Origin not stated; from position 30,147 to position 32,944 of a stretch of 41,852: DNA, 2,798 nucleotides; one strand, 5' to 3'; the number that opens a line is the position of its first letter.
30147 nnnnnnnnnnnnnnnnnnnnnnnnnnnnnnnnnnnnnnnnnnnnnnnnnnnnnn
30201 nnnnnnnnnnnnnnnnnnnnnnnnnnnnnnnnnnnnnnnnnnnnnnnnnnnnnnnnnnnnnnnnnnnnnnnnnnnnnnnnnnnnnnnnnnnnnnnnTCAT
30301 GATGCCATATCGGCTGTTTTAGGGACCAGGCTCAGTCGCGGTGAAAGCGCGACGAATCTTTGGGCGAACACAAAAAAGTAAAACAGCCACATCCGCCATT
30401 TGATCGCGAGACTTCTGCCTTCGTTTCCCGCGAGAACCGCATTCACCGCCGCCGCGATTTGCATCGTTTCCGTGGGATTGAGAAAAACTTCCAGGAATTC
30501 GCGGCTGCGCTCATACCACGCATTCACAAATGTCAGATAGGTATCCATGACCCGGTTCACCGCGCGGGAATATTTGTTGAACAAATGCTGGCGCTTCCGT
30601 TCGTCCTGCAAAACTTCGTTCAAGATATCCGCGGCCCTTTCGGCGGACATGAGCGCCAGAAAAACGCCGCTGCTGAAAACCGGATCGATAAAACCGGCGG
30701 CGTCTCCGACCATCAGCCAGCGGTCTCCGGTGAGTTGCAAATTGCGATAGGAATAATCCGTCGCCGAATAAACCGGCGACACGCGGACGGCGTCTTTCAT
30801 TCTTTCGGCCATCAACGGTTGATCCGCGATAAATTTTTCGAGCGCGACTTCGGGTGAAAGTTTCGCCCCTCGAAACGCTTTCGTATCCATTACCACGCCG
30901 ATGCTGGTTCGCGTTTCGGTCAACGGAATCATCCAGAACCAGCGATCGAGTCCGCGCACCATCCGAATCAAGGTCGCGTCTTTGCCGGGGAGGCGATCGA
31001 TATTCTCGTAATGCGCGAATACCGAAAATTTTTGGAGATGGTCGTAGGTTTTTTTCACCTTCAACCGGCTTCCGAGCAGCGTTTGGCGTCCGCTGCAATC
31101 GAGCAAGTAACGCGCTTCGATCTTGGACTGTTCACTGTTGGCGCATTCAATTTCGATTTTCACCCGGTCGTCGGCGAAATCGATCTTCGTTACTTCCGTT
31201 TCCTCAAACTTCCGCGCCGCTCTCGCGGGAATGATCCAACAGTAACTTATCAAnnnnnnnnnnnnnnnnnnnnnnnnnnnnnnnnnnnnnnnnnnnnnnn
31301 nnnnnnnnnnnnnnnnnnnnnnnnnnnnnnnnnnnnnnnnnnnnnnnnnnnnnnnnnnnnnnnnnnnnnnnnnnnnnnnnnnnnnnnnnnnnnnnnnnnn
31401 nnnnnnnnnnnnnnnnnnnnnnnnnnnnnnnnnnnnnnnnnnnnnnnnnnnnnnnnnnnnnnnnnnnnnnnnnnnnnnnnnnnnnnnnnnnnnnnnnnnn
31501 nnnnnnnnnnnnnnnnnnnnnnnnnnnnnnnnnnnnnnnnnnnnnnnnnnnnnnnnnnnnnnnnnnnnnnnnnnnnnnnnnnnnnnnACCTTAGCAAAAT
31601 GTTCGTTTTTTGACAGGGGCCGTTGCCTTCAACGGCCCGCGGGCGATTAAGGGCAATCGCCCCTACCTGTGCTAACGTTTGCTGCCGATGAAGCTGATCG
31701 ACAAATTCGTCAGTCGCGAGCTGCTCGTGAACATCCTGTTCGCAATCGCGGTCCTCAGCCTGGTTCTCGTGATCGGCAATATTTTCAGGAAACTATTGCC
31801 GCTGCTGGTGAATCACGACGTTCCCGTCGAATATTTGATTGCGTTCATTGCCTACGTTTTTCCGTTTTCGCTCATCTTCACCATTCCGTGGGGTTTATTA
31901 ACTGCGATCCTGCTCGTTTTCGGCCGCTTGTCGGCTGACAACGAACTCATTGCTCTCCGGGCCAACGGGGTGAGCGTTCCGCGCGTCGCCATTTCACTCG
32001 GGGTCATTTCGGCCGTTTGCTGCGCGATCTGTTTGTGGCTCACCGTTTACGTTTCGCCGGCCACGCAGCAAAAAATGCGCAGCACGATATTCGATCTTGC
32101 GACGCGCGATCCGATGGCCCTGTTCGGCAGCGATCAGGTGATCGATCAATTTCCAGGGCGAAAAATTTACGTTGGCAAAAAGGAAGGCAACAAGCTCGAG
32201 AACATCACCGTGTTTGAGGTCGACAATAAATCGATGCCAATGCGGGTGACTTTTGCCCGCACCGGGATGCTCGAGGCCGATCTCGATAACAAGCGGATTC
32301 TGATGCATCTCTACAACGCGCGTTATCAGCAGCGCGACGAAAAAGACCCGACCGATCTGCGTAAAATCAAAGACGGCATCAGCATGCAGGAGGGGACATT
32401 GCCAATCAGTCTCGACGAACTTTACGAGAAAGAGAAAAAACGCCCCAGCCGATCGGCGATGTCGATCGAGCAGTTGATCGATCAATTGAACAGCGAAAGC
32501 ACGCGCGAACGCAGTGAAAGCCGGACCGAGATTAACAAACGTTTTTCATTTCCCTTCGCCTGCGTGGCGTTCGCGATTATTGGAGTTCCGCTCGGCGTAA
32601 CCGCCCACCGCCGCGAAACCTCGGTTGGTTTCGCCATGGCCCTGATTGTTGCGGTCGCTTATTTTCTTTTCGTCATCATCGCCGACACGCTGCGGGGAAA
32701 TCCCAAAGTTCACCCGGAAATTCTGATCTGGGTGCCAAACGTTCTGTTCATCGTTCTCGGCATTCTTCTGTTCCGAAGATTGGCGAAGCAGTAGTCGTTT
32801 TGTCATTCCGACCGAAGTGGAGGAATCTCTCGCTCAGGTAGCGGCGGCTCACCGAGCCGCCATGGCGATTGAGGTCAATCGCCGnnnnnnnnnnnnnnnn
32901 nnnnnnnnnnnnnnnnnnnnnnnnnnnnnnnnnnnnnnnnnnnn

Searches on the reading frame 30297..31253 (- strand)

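Call 52: search_protein_families(library=pfam, proteins=[window:30297-31253:-], max_evalue=0.00001)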
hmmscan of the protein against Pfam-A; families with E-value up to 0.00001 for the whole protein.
window:30297-31253:- (318 aa): 2 families
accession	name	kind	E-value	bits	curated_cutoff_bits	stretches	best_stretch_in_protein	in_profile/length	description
PF04820.20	Trp_halogenase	-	8e-17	61.7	21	1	39-277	196-416/458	Tryptophan halogenase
PF01494.25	FAD_binding_3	-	1.3e-08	34.9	22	1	15-236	117-342/349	FAD binding domain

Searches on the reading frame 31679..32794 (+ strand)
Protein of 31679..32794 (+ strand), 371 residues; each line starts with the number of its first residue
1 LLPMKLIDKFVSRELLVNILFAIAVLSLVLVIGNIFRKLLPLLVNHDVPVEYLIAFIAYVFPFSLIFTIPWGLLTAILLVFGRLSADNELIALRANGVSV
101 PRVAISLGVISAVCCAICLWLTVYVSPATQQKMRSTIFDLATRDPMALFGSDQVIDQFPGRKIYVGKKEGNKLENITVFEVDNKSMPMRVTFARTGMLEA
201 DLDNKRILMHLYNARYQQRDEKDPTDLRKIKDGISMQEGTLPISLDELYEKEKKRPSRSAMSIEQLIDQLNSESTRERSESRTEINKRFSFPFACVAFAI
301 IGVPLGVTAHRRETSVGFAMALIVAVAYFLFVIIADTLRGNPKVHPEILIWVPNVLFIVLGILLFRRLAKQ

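Call 52: search_protein_families(library=pfam, proteins=[window:31679-32794:+], max_evalue=0.00001)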
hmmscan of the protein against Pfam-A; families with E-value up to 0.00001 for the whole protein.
window:31679-32794:+ (371 aa): 1 family
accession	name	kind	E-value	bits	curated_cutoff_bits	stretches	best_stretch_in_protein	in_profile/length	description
PF03739.19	LptF_LptG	-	2.3e-71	241.1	27.9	1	11-367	3-353/353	Lipopolysaccharide export system permease LptF/LptG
